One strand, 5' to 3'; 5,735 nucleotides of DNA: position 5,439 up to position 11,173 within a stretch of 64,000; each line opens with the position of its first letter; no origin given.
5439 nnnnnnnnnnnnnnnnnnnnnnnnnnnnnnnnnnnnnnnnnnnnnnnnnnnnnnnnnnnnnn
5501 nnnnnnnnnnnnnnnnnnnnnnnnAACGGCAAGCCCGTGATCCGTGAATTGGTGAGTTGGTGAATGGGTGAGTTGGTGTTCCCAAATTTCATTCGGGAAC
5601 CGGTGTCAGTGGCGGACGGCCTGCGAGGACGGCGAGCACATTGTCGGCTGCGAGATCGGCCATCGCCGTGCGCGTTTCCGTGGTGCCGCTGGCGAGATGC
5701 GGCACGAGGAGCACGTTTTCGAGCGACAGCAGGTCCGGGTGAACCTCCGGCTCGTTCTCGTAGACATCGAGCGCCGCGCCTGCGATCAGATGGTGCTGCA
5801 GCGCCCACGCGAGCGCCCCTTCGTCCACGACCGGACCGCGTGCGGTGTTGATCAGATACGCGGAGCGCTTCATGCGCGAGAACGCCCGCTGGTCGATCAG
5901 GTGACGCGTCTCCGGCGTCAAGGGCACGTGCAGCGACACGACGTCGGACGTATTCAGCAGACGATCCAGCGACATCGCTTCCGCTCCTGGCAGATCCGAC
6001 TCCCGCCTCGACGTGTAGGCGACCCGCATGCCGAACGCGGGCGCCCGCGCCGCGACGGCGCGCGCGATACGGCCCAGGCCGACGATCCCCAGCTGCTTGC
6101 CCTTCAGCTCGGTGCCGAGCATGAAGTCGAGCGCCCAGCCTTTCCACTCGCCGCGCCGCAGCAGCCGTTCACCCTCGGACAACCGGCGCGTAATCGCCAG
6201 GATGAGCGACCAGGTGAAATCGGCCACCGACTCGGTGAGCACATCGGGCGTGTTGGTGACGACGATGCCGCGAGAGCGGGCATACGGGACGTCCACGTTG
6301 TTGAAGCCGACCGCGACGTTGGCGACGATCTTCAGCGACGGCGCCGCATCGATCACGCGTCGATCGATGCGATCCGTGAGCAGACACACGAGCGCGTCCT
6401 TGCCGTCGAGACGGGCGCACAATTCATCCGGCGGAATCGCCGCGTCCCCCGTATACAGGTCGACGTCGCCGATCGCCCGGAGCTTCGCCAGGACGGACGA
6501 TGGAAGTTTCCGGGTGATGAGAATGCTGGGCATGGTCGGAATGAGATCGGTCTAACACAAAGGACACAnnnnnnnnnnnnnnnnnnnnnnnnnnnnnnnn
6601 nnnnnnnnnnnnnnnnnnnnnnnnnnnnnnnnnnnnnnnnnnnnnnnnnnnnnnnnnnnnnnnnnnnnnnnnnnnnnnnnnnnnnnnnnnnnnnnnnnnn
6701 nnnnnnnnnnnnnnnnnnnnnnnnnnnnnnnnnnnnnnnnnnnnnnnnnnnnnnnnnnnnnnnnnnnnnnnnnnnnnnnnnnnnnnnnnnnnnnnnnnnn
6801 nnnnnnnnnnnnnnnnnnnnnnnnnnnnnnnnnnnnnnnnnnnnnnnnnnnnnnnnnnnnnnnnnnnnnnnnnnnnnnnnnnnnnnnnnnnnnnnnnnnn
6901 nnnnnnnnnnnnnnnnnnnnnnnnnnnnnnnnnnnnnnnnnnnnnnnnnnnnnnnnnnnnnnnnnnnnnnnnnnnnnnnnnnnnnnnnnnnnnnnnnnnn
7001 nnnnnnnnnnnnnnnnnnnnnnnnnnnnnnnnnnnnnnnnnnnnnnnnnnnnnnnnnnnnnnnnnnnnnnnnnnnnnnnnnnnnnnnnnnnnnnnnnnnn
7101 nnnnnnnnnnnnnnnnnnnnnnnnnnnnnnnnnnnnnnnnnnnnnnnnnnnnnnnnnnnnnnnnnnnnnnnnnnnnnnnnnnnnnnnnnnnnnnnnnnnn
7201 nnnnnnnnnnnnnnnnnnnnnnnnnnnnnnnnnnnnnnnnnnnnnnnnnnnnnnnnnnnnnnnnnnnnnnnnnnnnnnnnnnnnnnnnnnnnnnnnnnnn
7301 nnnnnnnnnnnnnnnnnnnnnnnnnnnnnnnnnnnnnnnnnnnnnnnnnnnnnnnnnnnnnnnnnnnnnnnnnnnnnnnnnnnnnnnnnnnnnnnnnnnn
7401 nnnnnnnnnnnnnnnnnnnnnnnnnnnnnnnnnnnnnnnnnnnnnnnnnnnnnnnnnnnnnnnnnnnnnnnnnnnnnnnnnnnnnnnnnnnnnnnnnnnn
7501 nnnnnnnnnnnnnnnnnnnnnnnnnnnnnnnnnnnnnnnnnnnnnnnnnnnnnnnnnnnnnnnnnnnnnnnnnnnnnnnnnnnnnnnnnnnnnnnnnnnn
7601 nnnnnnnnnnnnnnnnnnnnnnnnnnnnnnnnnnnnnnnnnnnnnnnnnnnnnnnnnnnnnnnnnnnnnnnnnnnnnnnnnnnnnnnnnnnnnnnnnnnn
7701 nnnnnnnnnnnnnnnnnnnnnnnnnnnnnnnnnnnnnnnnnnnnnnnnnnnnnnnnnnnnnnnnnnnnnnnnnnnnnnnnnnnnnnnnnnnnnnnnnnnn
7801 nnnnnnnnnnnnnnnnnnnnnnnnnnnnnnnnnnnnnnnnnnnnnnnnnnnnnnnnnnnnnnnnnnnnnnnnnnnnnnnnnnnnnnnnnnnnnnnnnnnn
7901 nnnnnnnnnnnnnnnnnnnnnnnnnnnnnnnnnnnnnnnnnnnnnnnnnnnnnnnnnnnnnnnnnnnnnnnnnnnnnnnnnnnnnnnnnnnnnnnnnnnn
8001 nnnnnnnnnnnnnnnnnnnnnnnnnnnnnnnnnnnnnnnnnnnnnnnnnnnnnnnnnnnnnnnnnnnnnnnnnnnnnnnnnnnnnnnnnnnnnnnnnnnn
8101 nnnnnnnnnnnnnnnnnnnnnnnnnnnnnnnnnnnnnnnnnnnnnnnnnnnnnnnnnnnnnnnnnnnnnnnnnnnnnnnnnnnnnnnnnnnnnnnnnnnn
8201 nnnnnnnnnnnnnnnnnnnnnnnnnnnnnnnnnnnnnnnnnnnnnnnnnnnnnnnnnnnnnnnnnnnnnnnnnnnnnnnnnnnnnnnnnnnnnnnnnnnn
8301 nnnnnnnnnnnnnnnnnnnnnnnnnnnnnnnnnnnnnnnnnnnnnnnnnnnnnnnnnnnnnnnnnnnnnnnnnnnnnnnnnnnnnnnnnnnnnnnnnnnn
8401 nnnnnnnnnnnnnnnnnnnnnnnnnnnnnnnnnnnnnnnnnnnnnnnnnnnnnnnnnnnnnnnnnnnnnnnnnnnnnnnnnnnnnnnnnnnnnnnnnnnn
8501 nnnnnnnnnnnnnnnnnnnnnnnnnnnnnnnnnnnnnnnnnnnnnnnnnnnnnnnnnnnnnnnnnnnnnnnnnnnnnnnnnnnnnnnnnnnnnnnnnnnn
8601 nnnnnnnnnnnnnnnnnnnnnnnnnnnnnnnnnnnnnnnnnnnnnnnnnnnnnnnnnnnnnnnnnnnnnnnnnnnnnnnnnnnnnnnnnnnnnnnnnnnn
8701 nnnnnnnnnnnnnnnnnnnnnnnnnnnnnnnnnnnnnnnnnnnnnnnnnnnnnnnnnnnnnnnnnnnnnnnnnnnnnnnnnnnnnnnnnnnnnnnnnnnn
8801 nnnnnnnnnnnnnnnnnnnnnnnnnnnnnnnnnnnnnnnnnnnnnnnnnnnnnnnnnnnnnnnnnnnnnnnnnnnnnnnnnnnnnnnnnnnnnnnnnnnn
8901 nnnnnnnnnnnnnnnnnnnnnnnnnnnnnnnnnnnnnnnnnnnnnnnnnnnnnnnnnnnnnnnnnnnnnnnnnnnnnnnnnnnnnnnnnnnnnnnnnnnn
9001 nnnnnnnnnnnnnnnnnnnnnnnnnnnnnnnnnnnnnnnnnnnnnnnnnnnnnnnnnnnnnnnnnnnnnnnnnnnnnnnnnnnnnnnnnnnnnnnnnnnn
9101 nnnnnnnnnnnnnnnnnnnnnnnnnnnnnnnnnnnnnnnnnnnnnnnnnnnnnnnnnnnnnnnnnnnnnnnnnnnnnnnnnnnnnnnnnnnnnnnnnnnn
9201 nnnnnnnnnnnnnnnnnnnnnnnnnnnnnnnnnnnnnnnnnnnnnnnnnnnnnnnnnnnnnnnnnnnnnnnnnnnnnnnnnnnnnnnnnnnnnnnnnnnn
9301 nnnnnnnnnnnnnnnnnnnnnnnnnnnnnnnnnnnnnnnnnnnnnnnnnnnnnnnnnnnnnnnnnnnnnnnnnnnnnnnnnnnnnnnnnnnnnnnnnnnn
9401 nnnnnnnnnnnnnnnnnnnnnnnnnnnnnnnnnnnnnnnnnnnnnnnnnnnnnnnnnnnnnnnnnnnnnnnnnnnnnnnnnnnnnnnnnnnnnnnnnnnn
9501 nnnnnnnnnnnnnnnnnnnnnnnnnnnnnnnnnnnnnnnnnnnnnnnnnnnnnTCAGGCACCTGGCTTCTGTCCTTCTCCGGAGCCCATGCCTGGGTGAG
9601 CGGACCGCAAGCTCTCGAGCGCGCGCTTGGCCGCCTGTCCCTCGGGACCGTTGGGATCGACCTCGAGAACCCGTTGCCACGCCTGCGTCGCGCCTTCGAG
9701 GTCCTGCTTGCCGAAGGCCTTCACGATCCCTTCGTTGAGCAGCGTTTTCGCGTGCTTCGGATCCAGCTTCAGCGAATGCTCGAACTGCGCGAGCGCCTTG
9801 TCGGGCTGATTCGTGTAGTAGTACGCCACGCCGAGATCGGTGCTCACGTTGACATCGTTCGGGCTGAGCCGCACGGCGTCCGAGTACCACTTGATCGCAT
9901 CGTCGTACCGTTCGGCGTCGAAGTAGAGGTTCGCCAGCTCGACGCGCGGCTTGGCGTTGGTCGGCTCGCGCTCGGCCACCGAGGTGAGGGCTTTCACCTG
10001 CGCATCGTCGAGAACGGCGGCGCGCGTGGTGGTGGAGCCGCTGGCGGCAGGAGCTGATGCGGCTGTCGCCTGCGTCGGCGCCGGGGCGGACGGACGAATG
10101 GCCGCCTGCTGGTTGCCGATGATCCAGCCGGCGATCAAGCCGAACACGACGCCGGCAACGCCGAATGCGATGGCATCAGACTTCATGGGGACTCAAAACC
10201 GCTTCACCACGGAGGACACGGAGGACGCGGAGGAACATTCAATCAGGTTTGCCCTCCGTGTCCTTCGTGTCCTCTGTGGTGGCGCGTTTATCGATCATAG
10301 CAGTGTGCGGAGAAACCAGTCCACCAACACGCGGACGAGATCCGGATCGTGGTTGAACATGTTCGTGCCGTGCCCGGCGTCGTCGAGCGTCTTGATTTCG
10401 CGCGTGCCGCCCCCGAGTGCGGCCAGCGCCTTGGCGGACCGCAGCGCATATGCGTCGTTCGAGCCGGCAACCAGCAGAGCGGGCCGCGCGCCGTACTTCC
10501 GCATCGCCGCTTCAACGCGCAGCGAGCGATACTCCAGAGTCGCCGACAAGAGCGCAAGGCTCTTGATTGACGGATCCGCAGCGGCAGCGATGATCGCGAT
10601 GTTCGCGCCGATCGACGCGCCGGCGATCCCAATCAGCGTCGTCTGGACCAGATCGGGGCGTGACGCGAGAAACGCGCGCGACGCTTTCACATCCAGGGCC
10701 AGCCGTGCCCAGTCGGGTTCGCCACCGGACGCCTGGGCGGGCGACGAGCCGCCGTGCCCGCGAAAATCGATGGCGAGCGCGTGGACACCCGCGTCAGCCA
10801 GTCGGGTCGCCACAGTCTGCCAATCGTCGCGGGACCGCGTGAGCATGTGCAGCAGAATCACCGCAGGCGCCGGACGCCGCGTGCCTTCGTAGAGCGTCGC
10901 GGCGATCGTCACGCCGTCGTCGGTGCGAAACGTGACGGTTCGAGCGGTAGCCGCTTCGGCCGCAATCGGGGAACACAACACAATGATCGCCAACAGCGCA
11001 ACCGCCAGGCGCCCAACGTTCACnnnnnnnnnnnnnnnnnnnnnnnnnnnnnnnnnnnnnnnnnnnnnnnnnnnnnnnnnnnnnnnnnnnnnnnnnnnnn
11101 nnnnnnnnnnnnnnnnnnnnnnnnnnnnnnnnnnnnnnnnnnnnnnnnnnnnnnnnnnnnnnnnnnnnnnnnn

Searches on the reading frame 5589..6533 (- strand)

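Call 62: search_protein_families(library=pfam, proteins=[window:5589-6533:-], max_evalue=0.00001)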
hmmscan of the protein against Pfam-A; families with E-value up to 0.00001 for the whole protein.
window:5589-6533:- (314 aa): 2 families
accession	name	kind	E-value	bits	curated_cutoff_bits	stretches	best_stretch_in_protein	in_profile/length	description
PF02826.25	2-Hacid_dh_C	-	2.5e-59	200.1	25.1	1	109-281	2-178/178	D-isomer specific 2-hydroxyacid dehydrogenase, NAD binding domain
PF00389.36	2-Hacid_dh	-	1.2e-32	112.8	24.6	1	4-312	1-133/134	D-isomer specific 2-hydroxyacid dehydrogenase, catalytic domain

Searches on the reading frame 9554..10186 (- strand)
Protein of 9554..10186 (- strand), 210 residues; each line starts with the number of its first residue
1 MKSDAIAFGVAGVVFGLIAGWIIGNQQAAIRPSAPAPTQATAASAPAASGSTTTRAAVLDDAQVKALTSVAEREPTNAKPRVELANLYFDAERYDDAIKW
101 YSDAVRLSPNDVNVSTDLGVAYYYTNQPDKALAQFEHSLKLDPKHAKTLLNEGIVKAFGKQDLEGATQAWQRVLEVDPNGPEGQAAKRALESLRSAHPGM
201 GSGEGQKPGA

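Call 84: search_protein_families(library=pfam, proteins=[window:9554-10186:-], max_evalue=0.00001)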
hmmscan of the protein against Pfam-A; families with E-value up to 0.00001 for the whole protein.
window:9554-10186:- (210 aa): 13 families
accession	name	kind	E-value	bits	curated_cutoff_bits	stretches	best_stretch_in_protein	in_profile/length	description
PF07719.23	TPR_2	-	8e-18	63.5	27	1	118-145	7-34/34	Tetratricopeptide repeat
PF13414.12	TPR_11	-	5.3e-17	61.7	26.8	1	86-123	2-39/42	TPR repeat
PF00515.34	TPR_1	-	6.6e-17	61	27.8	0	83-111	6-34/34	Tetratricopeptide repeat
PF14559.12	TPR_19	-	7.6e-16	58.6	25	2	64-112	11-59/68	Tetratricopeptide repeat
PF13431.12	TPR_17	-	7.4e-12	45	24.4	0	101-132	2-33/34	Tetratricopeptide repeat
PF13432.12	TPR_16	-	2.9e-11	44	32.7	0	65-111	18-64/65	Tetratricopeptide repeat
PF13428.12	TPR_14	-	8.5e-11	41.9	23.5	0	82-118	5-41/44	Tetratricopeptide repeat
PF13181.12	TPR_8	-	2.9e-10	39.9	25.7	0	82-111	5-34/34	Tetratricopeptide repeat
PF13424.12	TPR_12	-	4.6e-10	40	30.1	1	82-143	7-76/77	Tetratricopeptide repeat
PF23914.1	TPR_CcmH_CycH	-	3e-07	30.8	42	1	73-177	45-151/158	Cytochrome c-type biogenesis protein H TPR domain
PF13374.12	TPR_10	-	8e-07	29.3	27.5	0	117-140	7-30/42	Tetratricopeptide repeat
PF13371.12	TPR_9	-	1.1e-06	29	35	0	85-145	2-62/73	Tetratricopeptide repeat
PF14561.12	TPR_20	-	4.1e-06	27.5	25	0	60-99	4-43/90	Tetratricopeptide repeat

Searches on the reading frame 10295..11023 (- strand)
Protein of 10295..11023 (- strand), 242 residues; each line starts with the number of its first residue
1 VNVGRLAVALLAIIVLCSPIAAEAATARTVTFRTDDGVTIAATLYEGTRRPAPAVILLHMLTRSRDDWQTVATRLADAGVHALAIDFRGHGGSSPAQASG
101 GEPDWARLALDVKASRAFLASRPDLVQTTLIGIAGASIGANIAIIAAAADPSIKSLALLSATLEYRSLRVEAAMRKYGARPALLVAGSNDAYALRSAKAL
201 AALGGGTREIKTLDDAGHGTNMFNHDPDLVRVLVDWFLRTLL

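Call 84: search_protein_families(library=pfam, proteins=[window:10295-11023:-], max_evalue=0.00001)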
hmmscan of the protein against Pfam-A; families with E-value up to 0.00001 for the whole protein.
window:10295-11023:- (242 aa): 4 families
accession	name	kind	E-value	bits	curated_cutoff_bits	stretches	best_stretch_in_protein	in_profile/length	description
PF12146.15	Hydrolase_4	-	1.5e-12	47.8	27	1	51-167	3-115/239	Serine aminopeptidase, S33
PF00561.26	Abhydrolase_1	-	4.1e-09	36.9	25.8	1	53-179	1-123/245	alpha/beta hydrolase fold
PF12697.13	Abhydrolase_6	-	2.8e-08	35.1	26.3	0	57-161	3-93/217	Alpha/beta hydrolase family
PF00326.27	Peptidase_S9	-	3.3e-06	27.2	22.6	0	73-151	8-86/213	Prolyl oligopeptidase family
